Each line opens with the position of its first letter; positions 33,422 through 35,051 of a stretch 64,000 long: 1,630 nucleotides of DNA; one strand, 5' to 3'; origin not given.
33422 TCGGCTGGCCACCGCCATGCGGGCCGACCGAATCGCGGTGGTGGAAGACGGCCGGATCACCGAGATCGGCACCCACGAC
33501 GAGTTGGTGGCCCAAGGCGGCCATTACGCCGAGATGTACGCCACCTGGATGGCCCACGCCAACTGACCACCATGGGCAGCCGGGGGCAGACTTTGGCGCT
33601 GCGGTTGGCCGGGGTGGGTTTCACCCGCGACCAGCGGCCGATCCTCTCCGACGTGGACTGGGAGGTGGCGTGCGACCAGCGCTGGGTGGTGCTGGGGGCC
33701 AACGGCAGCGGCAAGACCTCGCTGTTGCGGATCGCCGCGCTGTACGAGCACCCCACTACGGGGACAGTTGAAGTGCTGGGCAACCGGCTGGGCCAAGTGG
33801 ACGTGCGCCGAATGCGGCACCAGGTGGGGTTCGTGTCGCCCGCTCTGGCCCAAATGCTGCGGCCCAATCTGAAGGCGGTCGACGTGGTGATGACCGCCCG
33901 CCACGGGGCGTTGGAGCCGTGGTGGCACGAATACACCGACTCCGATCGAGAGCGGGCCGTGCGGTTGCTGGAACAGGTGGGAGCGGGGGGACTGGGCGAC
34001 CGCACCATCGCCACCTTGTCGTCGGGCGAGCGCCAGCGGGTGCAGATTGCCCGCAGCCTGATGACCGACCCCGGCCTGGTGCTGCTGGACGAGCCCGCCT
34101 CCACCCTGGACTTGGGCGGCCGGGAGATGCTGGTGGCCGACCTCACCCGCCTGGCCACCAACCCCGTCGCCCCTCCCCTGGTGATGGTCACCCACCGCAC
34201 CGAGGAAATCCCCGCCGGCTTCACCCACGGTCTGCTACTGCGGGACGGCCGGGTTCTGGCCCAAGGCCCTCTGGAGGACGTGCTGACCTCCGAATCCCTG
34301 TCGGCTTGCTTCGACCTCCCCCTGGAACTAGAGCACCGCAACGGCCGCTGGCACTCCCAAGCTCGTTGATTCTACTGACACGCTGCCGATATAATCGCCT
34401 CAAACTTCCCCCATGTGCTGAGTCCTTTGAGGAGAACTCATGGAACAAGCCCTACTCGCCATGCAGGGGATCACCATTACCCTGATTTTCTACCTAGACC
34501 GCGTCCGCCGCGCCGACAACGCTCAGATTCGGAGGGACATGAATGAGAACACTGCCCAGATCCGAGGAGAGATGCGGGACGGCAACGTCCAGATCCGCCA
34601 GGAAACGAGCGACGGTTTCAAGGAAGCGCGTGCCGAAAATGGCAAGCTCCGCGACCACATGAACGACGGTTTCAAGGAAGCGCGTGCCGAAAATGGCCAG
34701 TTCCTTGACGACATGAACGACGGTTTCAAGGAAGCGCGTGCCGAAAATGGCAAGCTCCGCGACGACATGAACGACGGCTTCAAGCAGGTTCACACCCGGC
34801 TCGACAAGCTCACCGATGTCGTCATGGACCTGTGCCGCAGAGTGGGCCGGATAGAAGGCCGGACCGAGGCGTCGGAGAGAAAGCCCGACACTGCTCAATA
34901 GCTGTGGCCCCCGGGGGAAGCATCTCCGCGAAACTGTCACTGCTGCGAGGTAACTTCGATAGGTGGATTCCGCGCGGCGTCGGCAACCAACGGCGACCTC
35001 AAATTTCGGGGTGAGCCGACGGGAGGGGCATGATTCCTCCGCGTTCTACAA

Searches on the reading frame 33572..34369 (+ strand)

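Call 4: search_protein_families(library=pfam, proteins=[window:33572-34369:+], max_evalue=0.1)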
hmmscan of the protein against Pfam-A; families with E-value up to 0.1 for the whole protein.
window:33572-34369:+ (265 aa): 6 families
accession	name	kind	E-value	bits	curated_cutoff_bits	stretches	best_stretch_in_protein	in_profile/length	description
PF00005.33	ABC_tran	-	7.6e-27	95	25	1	25-176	1-136/137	ABC transporter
PF13304.12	AAA_21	-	1.8e-06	28.7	27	1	39-56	3-20/304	AAA domain, putative AbiEii toxin, Type IV TA system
PF02463.25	SMC_N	-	0.039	13.8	40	0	39-52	28-41/220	RecF/RecN/SMC N terminal domain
PF13604.12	AAA_30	-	0.05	13.8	27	0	38-99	21-80/191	AAA domain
PF22039.1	HUTI_composite_bact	-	0.061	13.4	25.5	0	220-237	2-19/26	Imidazolonepropionase-like composite domain, bacteria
PF13555.12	AAA_29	-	0.094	12.9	27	0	29-52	16-39/61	P-loop containing region of AAA domain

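Call 6: search_protein_families(library=ncbifam, proteins=[window:33572-34369:+], max_evalue=0.1)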
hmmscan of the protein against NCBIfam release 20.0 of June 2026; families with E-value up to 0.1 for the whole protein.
window:33572-34369:+ (265 aa): 190 families (the best 25 are shown)
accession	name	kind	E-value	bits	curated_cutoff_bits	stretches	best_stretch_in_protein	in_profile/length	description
TIGR03873.1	F420-0_ABC_ATP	hypoth_equivalog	7.8e-36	123.6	372.4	1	10-247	2-234/256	putative F420-0 ABC transporter ATP-binding protein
NF010068.0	PRK13548.1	equivalog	3.9e-32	111.4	261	1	9-256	5-249/261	heme ABC transporter ATP-binding protein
TIGR02142.1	modC_ABC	equivalog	2.2e-28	99.5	285.05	1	27-244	15-226/353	molybdenum ABC transporter ATP-binding protein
NF040873.1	AztA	equivalog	3.1e-28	98.7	220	1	20-215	3-184/191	zinc ABC transporter ATP-binding protein AztA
NF052485.1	sider_ATP_EitC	equivalog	8.7e-28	97.4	485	1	20-253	13-238/251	siderophore ABC transporter ATP-binding protein EitC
NF007082.0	PRK09536.1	equivalog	2.5e-27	96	537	1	10-248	4-237/402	corrinoid ABC transporter ATPase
TIGR03375.1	type_I_sec_LssB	subfamily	2.7e-27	95.4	693.1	1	16-240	474-691/696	type I secretion system permease/ATPase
TIGR02315.1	ABC_phnC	equivalog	1.2e-26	93.6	266.1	1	21-201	14-198/243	phosphonate ABC transporter ATP-binding protein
NF008186.0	PRK10938.1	equivalog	4.3e-26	91.4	459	2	124-240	111-225/490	molybdate ABC transporter ATP-binding protein ModF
NF053840.1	MnTportMntADein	equivalog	1.3e-25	90.3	400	1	25-248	17-230/240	manganese ABC transporter ATP-binding protein MntA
TIGR02857.1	CydD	equivalog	2e-25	89.7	435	1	9-212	321-519/529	thiol reductant ABC exporter subunit CydD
TIGR00968.1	3a0106s01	subfamily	2.8e-25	89.2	342.75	1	24-237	15-218/237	sulfate ABC transporter ATP-binding protein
NF008409.0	PRK11231.1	equivalog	4.8e-25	88.4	375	1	19-253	12-241/255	Fe(3+) dicitrate ABC transporter ATP-binding protein FecE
TIGR03864.1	PQQ_ABC_ATP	hypoth_equivalog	7.8e-25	87.7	302.25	1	10-242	2-224/236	ABC transporter, ATP-binding subunit, PQQ-dependent alcohol dehydrogenase system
NF008355.0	PRK11144.1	equivalog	2.1e-24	86.2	434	1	30-244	19-223/353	molybdenum ABC transporter ATP-binding protein ModC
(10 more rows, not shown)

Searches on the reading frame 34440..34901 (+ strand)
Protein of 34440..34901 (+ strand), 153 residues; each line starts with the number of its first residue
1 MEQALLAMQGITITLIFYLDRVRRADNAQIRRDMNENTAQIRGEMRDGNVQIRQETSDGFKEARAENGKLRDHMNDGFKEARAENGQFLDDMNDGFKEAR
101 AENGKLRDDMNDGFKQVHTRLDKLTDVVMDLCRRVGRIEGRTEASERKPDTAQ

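Call 4: search_protein_families(library=pfam, proteins=[window:34440-34901:+], max_evalue=0.1)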
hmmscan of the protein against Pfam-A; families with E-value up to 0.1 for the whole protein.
window:34440-34901:+ (153 aa): 4 families
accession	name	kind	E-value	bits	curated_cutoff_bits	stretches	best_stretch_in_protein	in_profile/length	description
PF10669.14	Phage_Gp23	-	0.016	16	29.3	0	91-139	67-115/120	Protein gp23 (Bacteriophage A118)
PF01442.23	Apolipoprotein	-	0.048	13.8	90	1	28-126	29-124/190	Apolipoprotein A1/A4/E domain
PF23482.1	YLR146W-A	-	0.077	13.5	27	0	24-37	31-44/62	YLR146W-A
PF15898.10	PRKG1_interact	-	0.082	14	32.4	0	96-127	6-37/101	cGMP-dependent protein kinase interacting domain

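Call 5: search_protein_families(library=padloc, proteins=[window:34440-34901:+], max_evalue=0.1)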
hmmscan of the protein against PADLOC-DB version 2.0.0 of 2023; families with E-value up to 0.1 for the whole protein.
window:34440-34901:+ (153 aa): 0 families

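Call 6: search_protein_families(library=ncbifam, proteins=[window:34440-34901:+], max_evalue=0.1)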
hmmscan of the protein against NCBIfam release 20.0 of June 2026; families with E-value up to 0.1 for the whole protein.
window:34440-34901:+ (153 aa): 3 families
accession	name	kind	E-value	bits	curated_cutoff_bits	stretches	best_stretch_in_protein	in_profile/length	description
TIGR03825.1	FliH_bacil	equivalog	0.0055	16.3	148.9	1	24-103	50-127/255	flagellar assembly protein FliH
NF033885.1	conj_TraP_IncI1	equivalog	0.063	13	135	0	81-152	76-148/217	conjugal transfer protein TraP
NF052504.1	sll1863_fam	domain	0.067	13.4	35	0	55-127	8-80/93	sll1863 family stress response protein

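Call 7: search_protein_families(library=phrogs, proteins=[window:34440-34901:+], max_evalue=0.1)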
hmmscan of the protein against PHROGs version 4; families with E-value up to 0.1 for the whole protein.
window:34440-34901:+ (153 aa): 3 families
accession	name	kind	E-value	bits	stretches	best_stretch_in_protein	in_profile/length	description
phrog_19139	-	unknown function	0.00058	21.2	0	16-76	88-139/151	-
phrog_8806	-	unknown function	0.013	16.9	0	91-139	68-116/121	-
phrog_4038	-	unknown function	0.018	16.3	0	111-147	83-119/123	-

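Call 21: find_homologous_proteins(query=window:34440-34901:+, max_evalue=0.01)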
Query window:34440-34901:+ (153 aa): 58 proteins with E <= 0.01 among 769 candidates.
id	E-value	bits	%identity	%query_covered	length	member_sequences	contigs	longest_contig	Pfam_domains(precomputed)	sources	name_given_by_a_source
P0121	3.3e-43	165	50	100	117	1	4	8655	-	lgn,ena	-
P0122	1.4e-41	160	50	100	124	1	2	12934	-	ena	-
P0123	4.3e-41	158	57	99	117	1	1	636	-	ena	-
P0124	8.2e-41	157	51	100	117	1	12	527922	-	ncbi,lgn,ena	-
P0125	1.4e-40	157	53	99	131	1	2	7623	-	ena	-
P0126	3.6e-39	152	54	100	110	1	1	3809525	-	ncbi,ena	-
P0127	1.4e-38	150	55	100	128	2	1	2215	-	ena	-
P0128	1.9e-38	150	57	100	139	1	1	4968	-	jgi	-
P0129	2.0e-37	146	50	100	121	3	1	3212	-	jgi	-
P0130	8.9e-37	144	59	100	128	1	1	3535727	-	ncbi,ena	-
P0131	1.9e-36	143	58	100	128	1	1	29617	-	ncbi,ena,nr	ncbi:MAG: hypothetical protein OXT07_04390 [bacterium]|nr:hypothetical protein [bacterium]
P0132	2.1e-36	143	59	100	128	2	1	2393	-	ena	-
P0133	2.3e-36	143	51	99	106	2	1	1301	-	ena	-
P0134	1.2e-35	141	51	100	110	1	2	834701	-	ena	-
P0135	4.0e-34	136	48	100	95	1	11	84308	-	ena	-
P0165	3.1e-26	110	47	99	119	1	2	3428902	-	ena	-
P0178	1.7e-21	95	42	100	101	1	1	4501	-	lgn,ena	-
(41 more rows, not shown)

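Call 24: find_encoding_contigs(protein=P0178, flank=5000, max_places=2)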
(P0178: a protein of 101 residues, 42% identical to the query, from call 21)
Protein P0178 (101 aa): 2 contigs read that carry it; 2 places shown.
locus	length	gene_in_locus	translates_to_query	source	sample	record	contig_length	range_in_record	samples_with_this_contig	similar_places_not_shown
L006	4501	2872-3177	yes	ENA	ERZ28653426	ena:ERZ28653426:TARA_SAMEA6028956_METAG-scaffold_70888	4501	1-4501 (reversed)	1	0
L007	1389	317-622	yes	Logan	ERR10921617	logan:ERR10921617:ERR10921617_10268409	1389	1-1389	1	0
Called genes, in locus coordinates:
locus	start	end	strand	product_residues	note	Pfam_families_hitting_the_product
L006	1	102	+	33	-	?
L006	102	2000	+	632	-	PF00664:ABC_membrane, PF00005:ABC_tran, PF13401:AAA_22 (faint)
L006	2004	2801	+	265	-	PF00005:ABC_tran, PF13304:AAA_21 (faint)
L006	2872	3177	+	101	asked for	-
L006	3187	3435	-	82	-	-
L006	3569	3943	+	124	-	-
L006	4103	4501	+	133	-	?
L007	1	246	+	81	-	?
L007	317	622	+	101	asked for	-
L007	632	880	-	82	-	-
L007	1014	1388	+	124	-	?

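Call 25: find_encoding_contigs(protein=P0165, flank=5000, max_places=3)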
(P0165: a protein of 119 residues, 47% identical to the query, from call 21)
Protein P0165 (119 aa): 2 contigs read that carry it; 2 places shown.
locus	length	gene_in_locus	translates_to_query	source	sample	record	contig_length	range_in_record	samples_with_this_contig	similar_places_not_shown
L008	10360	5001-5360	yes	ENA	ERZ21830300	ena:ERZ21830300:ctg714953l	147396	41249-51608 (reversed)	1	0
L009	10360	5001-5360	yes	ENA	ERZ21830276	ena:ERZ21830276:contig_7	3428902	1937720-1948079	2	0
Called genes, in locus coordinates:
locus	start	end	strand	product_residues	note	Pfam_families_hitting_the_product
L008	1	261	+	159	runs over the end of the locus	PF12802:MarR_2, PF01047:MarR, PF13463:HTH_27 (weak)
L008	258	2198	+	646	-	PF00664:ABC_membrane, PF00005:ABC_tran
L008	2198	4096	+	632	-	PF00664:ABC_membrane, PF00005:ABC_tran, PF02463:SMC_N (faint), PF13191:AAA_16 (faint), PF13401:AAA_22 (faint)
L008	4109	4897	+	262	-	PF00005:ABC_tran, PF13304:AAA_21 (faint)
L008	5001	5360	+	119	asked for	-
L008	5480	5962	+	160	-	PF05685:Uma2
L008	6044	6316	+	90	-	-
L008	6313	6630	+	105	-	PF02452:PemK_toxin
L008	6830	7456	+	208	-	-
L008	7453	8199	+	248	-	-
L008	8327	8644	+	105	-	PF02452:PemK_toxin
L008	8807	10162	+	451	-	PF01555:N6_N4_Mtase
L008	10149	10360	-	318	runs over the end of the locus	PF00528:BPD_transp_1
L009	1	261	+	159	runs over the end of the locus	PF12802:MarR_2, PF01047:MarR, PF13463:HTH_27 (weak)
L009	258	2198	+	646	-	PF00664:ABC_membrane, PF00005:ABC_tran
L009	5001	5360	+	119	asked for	-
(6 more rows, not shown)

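Call 45: find_encoding_contigs(protein=P0130, flank=6000, max_places=2)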
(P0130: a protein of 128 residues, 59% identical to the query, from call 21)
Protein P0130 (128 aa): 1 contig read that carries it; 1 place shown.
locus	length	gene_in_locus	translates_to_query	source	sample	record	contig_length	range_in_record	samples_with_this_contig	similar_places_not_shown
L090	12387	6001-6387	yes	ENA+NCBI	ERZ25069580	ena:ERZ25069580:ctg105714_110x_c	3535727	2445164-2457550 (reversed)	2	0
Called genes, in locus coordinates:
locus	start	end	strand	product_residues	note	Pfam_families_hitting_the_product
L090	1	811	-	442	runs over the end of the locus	PF01595:CNNM, PF00571:CBS (weak), PF03471:CorC_HlyC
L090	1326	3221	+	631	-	PF00664:ABC_membrane, PF02463:SMC_N (faint), PF00005:ABC_tran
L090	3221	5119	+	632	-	PF00664:ABC_membrane, PF00005:ABC_tran, PF13401:AAA_22 (faint)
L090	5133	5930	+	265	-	PF00005:ABC_tran, PF13304:AAA_21 (faint)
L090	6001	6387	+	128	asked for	-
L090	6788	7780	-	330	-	PF00528:BPD_transp_1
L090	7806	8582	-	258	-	PF00005:ABC_tran, PF13304:AAA_21 (faint)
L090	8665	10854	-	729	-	PF13379:NMT1_2, PF09084:NMT1, PF12974:Phosphonate-bd (weak), PF13379:NMT1_2, PF09084:NMT1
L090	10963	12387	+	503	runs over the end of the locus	PF00884:Sulfatase, PF01663:Phosphodiest (faint), PF16347:SGSH_C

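Call 77: search_protein_families(library=pfam, alignment_id=A3, max_evalue=0.01)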
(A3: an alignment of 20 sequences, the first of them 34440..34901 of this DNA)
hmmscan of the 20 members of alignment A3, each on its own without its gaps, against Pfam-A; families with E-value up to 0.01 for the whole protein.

A. member 1, window:34440-34901:+ (153 aa): 0 families

B. families by the number of members that match (of 20 scanned): 8 families
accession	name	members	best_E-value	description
PF10669.14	Phage_Gp23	2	0.00087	Protein gp23 (Bacteriophage A118)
PF01442.23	Apolipoprotein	2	0.0018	Apolipoprotein A1/A4/E domain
PF07889.17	DUF1664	1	0.0013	Protein of unknown function (DUF1664)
PF10046.14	BLOC1_2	1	0.0026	Biogenesis of lysosome-related organelles complex-1 subunit 2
PF05400.18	FliT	1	0.0048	Flagellar protein FliT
PF16689.10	APC_N_CC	1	0.005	Coiled-coil N-terminus of APC, dimerisation domain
PF04513.17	Baculo_PEP_C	1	0.0073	Baculovirus polyhedron envelope protein, PEP, C terminus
PF04546.19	Sigma70_ner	1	0.0092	Sigma-70, non-essential region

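Call 80: find_related_loci(query=A3, collection=viral_contigs, flank=5000)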
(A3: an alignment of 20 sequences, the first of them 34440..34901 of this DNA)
Query A3 (153 aa) in viral_contigs; peptide patterns used: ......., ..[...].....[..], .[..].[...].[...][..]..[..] (x = any residue, [..] = any of these).
85 stretches matched a pattern, but none encodes a relative of the query by tblastn (E <= 1e-3).
